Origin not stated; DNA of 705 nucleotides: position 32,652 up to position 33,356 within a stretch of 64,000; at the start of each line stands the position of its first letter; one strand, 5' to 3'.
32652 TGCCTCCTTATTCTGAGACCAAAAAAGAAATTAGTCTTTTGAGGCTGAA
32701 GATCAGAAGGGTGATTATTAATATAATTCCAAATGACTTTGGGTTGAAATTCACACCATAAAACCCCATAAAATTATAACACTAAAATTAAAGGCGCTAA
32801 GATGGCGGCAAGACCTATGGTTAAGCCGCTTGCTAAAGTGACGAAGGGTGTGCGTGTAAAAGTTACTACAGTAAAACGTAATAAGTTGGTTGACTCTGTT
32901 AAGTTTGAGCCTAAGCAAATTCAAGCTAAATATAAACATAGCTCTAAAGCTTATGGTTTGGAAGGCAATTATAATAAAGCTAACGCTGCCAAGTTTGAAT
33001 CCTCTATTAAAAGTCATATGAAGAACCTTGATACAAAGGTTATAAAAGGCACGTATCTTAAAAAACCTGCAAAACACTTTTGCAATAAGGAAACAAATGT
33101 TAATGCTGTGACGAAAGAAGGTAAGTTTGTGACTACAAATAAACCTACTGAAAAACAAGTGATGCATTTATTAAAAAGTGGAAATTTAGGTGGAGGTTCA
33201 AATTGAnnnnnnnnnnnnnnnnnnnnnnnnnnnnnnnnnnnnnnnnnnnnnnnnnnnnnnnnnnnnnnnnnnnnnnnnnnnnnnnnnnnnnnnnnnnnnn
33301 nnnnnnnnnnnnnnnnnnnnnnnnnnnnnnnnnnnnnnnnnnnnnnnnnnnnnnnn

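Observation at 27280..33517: Two-partner secretion locus: TpsA with embedded LamG and MBG domains, followed by a coupled basic/acidic small-ORF pair (possible toxin-immunity module)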

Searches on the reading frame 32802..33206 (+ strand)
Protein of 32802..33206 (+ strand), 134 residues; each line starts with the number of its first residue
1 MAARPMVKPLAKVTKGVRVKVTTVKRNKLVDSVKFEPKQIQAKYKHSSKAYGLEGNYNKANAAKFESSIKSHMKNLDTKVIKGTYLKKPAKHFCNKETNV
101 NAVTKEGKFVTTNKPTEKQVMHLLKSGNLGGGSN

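Call 3: search_protein_families(library=pfam, proteins=[window:32802-33206:+], max_evalue=1)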
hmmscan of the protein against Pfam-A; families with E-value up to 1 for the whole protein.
window:32802-33206:+ (134 aa): 3 families
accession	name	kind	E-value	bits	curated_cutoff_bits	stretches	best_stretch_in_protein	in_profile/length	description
PF11429.13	Colicin_D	-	1.6e-12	48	25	1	39-120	1-81/84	Colicin D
PF21205.3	Rep3_C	-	0.063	14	21.1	0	5-36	28-58/59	Initiator Rep protein, WH2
PF06480.20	FtsH_ext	-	0.29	11.8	25.5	1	27-80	40-98/103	FtsH Extracellular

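Call 4: search_protein_families(library=ncbifam, proteins=[window:32802-33206:+], max_evalue=1)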
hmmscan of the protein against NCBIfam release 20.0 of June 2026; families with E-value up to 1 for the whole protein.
window:32802-33206:+ (134 aa): 0 families

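Call 5: search_solved_structures(query=window:32802-33206:+, max_evalue=10, show_alignments=3)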
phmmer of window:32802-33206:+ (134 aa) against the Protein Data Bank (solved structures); distinct sequences matched with E-value up to 10: 5.
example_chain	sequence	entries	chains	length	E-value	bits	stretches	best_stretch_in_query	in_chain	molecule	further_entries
5znm_A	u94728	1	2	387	1.4e-07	35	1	16-111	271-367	Colicin-D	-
1v74_A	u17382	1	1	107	1.5e-07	34.9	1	28-111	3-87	Colicin D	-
1tfo_A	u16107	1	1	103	3.7e-07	33.6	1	31-111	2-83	Colicin D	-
1tfk_A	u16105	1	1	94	0.00014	25.4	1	39-111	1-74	Colicin D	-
7qep_C7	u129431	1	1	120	0.83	13.1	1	62-124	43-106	40S ribosomal protein S17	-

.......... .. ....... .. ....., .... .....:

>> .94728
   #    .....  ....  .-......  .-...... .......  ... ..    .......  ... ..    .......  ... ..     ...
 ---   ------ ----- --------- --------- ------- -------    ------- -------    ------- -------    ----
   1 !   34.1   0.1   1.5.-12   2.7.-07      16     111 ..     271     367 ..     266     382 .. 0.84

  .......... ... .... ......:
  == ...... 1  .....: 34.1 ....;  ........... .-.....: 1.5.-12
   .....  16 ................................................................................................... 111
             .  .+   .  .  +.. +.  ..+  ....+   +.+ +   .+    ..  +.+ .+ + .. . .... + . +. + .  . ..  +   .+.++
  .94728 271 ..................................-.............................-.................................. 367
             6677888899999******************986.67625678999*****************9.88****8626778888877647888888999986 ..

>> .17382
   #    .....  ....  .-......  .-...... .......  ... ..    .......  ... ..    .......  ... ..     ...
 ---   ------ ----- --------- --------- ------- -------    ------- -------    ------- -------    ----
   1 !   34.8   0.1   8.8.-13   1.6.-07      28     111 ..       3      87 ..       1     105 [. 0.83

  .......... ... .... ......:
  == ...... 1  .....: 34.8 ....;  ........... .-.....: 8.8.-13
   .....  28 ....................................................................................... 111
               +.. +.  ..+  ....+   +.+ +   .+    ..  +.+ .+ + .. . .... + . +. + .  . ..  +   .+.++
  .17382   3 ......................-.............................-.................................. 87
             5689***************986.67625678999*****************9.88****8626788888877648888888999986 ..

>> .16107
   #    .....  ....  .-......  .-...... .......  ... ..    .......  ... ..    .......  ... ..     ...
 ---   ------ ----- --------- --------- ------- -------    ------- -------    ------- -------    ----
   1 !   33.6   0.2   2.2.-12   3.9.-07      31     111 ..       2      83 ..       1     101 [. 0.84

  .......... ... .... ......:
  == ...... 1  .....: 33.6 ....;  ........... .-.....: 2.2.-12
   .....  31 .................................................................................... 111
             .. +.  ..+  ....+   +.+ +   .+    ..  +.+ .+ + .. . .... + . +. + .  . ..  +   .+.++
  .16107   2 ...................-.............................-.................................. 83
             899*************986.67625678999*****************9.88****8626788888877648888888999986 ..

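Call 8: find_homologous_proteins(query=window:32802-33206:+, max_evalue=0.001)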
Query window:32802-33206:+ (134 aa): 3 proteins with E <= 0.001 among 7 candidates.
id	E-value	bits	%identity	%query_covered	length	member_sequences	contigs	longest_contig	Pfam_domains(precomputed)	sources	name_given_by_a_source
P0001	1.8e-79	282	100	100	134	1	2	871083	PF11429.13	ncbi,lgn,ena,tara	tara:strand:- start:130917 stop:131321 length:405 start_codon:yes stop_codon:yes gene_type:complete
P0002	3.7e-63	229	83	97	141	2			PF11429.13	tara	tara:strand:+ start:49059 stop:49484 length:426 start_codon:yes stop_codon:yes gene_type:complete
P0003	1.4e-11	62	42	68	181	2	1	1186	PF11429.13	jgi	jgi:hypothetical protein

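Call 9: find_encoding_contigs(protein=window:32802-33206:+, flank=10000, max_places=8)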
Protein window:32802-33206:+ (134 aa): 1 contig read that carries it; 1 place shown.
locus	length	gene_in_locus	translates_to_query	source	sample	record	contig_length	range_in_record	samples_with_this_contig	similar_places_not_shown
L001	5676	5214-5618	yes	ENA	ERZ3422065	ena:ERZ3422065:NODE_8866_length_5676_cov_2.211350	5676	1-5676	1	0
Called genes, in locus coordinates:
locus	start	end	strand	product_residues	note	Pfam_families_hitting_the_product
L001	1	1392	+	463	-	?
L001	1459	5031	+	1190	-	PF05860:TPS, PF13385:Laminin_G_3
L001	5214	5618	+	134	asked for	PF11429:Colicin_D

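Call 13: find_encoding_contigs(protein=P0003, flank=10000, max_places=4)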
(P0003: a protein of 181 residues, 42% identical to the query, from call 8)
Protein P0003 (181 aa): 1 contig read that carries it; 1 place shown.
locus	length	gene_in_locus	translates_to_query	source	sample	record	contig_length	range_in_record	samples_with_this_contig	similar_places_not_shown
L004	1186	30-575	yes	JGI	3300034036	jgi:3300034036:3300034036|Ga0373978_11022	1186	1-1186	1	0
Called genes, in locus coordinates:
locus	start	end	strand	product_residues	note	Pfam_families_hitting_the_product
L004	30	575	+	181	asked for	PF11429:Colicin_D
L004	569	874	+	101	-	PF09204:Colicin_immun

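Call 18: search_solved_structures(query=L004:569-871:+, max_evalue=10, show_alignments=2)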
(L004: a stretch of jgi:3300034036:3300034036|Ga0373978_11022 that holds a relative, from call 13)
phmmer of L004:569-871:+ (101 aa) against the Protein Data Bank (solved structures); distinct sequences matched with E-value up to 10: 2.
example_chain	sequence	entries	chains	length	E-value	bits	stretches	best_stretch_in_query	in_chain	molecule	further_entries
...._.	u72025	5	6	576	0.45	14.3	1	28-93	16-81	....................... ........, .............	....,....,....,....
4n7q_A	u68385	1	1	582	0.45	14.2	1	28-93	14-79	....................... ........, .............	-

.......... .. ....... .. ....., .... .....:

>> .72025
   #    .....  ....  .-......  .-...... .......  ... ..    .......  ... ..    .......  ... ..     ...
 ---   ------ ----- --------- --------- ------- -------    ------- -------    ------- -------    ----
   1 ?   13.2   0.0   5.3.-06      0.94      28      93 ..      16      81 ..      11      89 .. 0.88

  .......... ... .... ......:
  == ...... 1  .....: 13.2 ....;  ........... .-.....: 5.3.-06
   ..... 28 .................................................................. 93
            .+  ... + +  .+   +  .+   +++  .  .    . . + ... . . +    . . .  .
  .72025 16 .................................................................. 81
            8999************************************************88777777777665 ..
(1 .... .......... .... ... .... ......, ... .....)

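Call 33: search_protein_families(library=pfam, proteins=[L004:569-871:+], max_evalue=10)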
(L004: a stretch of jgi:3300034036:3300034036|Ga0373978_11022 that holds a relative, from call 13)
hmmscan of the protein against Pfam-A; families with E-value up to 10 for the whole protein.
L004:569-871:+ (101 aa): 1 family
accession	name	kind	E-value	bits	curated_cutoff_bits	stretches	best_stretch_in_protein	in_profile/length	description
PF09204.15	Colicin_immun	-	4.2e-11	43.7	22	1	14-99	4-88/88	Bacterial self-protective colicin-like immunity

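Call 39: find_related_loci(query=A3, collection=genome_contigs, flank=10000)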
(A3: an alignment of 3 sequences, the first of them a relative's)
Query A3 (134 aa) in genome_contigs; peptide patterns used: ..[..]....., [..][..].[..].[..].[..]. (x = any residue, [..] = any of these).
83 stretches matched a pattern; 14 encode a relative of the query (tblastn E <= 1e-3); 14 distinct loci.
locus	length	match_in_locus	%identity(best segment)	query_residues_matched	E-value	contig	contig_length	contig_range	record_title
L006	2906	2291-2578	40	35-129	4e-21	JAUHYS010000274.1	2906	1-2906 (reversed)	MAG: bacterium isolate 3_bin.80 NODE_46610_length_2906_cov_0.900324, whole genome shotgun sequence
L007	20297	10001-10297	40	31-129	2e-19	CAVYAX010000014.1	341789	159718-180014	MAG: uncultured Actinomycetes bacterium isolate MFD04212.bin.2.181 genome assembly, contig: contig_19059, whole genome s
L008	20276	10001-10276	40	38-129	6e-18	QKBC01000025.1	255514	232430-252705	MAG: Flavobacterium haoranii isolate SZUA-388 scaffold_27, whole genome shotgun sequence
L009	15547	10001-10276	40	38-129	5e-18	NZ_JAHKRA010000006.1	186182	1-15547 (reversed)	Flavobacterium sp. NKUCC04_CG contig00006, whole genome shotgun sequence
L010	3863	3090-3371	36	36-129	1e-17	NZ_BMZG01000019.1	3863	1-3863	Formosimonas limnophila strain KCTC 32501 sequence19, whole genome shotgun sequence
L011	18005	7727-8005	38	37-129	1e-17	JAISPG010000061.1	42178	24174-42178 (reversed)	MAG: Bacteroidales bacterium isolate Iy174_bin98 k119_1290014, whole genome shotgun sequence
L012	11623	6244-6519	37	38-129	3e-17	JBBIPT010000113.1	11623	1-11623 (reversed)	MAG: Anaeromyxobacter sp. isolate RSF170216_bin_309 NODE_3811_length_11623_cov_3.52323, whole genome shotgun sequence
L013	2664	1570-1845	39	38-129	3e-17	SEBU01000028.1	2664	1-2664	MAG: Gammaproteobacteria bacterium isolate PMG_192 scaffold_92832, whole genome shotgun sequence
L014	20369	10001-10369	33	5-129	6e-17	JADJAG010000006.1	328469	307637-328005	MAG: Chitinophagaceae bacterium isolate AalW_18-Q3-R10-53_BATAC.339 tig00404457-10-3288870, whole genome shotgun sequenc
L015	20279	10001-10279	39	37-129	6e-16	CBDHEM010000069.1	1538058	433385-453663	MAG: Leptonemataceae bacterium isolate ad4b034e-9c21-4e28-ac59-376fc30e4627 genome assembly, contig: contig_69, whole ge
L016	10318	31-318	36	35-129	6e-16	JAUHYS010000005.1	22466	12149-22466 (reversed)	MAG: bacterium isolate 3_bin.80 NODE_2858_length_22466_cov_0.916021, whole genome shotgun sequence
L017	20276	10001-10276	35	38-129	7e-15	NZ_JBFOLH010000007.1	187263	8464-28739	Leadbetterella sp. DM7 NODE_7_length_187263_cov_163.559294, whole genome shotgun sequence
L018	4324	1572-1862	34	38-134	4e-13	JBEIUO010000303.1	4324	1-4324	MAG: Phycisphaeraceae bacterium isolate Sample-111-S82-bin-109 Sample_111_S82-bin_109-k141_373742, whole genome shotgun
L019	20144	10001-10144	51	37-85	2e-11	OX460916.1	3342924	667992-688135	Weeksellaceae bacterium strain MIP2422 genome assembly, chromosome: MIP2422_c1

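Call 46: search_protein_families(library=pfam, proteins=[L006:2581-2883:+, L016:321-629:+, L015:10287-10604:+, L009:10282-10524:+, L007:10303-10539:+, L010:3378-3614:+, L006:1997-2581:+, L015:9455-10282:+], max_evalue=0.1)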
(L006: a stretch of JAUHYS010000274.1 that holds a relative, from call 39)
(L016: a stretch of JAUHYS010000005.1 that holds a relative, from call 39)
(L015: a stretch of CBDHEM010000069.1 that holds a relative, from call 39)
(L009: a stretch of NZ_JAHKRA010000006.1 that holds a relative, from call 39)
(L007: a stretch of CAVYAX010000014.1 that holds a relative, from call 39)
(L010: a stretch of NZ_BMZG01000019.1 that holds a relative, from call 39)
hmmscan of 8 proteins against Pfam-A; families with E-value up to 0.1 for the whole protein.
L006:2581-2883:+ (101 aa): 1 family
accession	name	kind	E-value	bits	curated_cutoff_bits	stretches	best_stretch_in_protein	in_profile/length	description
PF09204.15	Colicin_immun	-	2.2e-15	57.4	22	1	12-93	5-86/88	Bacterial self-protective colicin-like immunity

L016:321-629:+ (103 aa): 1 family
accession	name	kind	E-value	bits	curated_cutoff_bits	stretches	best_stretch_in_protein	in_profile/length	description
PF09204.15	Colicin_immun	-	5.3e-17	62.6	22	1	11-95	4-86/88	Bacterial self-protective colicin-like immunity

L015:10287-10604:+ (106 aa): 1 family
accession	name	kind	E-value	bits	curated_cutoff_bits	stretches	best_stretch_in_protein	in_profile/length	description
PF09204.15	Colicin_immun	-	2.9e-08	34.6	22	1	17-93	7-88/88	Bacterial self-protective colicin-like immunity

L009:10282-10524:+ (81 aa): 0 families

L007:10303-10539:+ (79 aa): 0 families

L010:3378-3614:+ (79 aa): 0 families

L006:1997-2581:+ (195 aa): 1 family
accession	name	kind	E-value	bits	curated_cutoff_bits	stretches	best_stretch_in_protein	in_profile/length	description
PF11429.13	Colicin_D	-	8.2e-16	58.6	25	1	103-185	1-81/84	Colicin D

L015:9455-10282:+ (276 aa): 1 family
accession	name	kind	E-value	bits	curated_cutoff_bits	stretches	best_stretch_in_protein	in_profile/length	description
PF11429.13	Colicin_D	-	8.4e-21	74.6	25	1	185-268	1-83/84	Colicin D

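Call 61: search_protein_families(library=padloc, proteins=[P0001], max_evalue=0.1)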
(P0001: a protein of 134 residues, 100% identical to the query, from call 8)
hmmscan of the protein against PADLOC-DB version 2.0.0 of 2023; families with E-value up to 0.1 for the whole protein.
P0001 (134 aa): 1 family
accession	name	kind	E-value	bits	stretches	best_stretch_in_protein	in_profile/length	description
PDLC01136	RT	-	0.01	13.3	1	37-96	8-65/263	RT (reverse transcriptase)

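Call 62: search_protein_families(library=phrogs, proteins=[P0001], max_evalue=0.1)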
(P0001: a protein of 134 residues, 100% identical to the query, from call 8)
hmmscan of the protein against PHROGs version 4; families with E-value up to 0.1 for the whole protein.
P0001 (134 aa): 2 families
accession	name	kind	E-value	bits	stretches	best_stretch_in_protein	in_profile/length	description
phrog_13928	-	unknown function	0.073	14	0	20-56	6-42/108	-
phrog_4181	-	unknown function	0.082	13.8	0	80-131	68-119/146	-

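Call 79: predict_structure(alignment_id=A3)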
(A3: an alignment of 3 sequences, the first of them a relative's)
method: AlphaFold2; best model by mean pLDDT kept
length: 134 residues; sequences in the alignment: 3
mean_pLDDT: 63.0   pTM: 0.49
mean pLDDT of the five models: 63.0, 50.8, 45.6, 39.6, 39.5
residues with pLDDT >= 90: 0; 70-90: 41; 50-70: 70; < 50: 23
segments of 3 or more residues with pLDDT < 50: 1-3, 7-20, 130-134
pLDDT, mean of each block of 10 residues (from residue 1): 47 45 59 70 65 67 75 71 69 69 70 65 59 33
secondary structure, 60 per line:
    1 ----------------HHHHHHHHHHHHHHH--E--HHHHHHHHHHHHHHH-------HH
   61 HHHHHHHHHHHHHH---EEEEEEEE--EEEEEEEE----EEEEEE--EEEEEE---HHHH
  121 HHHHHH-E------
elements in order: H17-31 H37-51 H59-74 E78-85 E88-95 E100-105 E108-113 H117-126

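Call 82: fold_search(model_id=the predicted structure, library=pdb)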
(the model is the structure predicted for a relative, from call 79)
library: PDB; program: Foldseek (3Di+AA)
matches with E <= 10: 146; with E <= 0.001: 5
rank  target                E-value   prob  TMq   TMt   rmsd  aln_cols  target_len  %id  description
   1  1tfo_A                2.7e-05  1.00  0.60  0.77   2.3        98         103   30  Ribonuclease from Escherichia coli complexed with its inhibitor protein (released 2005-03-01)
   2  1v74_A                8.4e-05  1.00  0.61  0.74   3.3       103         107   30  Structure of the E. coli colicin D bound to its immunity protein ImmD (released 2004-03-30)
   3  5znm_B                2.5e-04  1.00  0.58  0.23   2.4        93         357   26  Colicin D Central Domain and C-terminal tRNase domain (released 2018-08-29)
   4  1tfk_A                2.8e-04  1.00  0.58  0.81   2.3        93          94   25  Ribonuclease from Escherichia coli complexed with its inhibtor protein (released 2005-03-01)
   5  5znm_A                5.8e-04  1.00  0.58  0.23   2.3        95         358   30  Colicin D Central Domain and C-terminal tRNase domain (released 2018-08-29)
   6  8ey4_A                3.5e-02  1.00  0.49  0.70   3.5        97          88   20  Contact-dependent growth inhibition toxin-immunity protein complex from E. coli O32:H37 (released 2023-11-08)
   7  8s4y_B                9.1e-01  0.09  0.20  0.16   9.9        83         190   12  Crystal structure of an APP-talin (F2F3) chimera (released 2024-10-16)
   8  2aj6                  1.2e+00  0.12  0.29  0.32   8.2       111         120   10  Crystal structure of a putative gnat family acetyltransferase (mw0638) from staphylococcus aureus subsp. aureus at 1.63  (released 2005-08-09)
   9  2v55_A                1.5e+00  0.03  0.14  0.06  16.5       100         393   16  Mechanism of multi-site phosphorylation from a ROCK-I:RhoE complex structure (released 2008-11-04)
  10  1dcu_B                1.8e+00  0.09  0.22  0.10  11.9        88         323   14  REDOX SIGNALING IN THE CHLOROPLAST: STRUCTURE OF OXIDIZED PEA FRUCTOSE-1,6-BISPHOSPHATE PHOSPHATASE (released 1999-12-03)
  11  1dbz_D                2.0e+00  0.08  0.21  0.10  11.5        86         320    8  C153S MUTANT OF PEA FRUCTOSE-1,6-BISPHOSPHATASE (released 1999-12-03)
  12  8xl0_F                2.0e+00  0.05  0.17  0.03  12.4       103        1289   14  Citrate-induced filament of human acetyl-coenzyme A carboxylase 1 (ACC1-citrate) (released 2024-10-23)
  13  3ao9_B                2.2e+00  0.21  0.34  0.49   3.8        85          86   14  Crystal structure of the C-terminal domain of sequence-specific ribonuclease (released 2011-09-28)
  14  1dbz_A                2.2e+00  0.06  0.19  0.09  11.9        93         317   12  C153S MUTANT OF PEA FRUCTOSE-1,6-BISPHOSPHATASE (released 1999-12-03)
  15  1dbz_C                2.2e+00  0.06  0.19  0.09  12.2        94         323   13  C153S MUTANT OF PEA FRUCTOSE-1,6-BISPHOSPHATASE (released 1999-12-03)
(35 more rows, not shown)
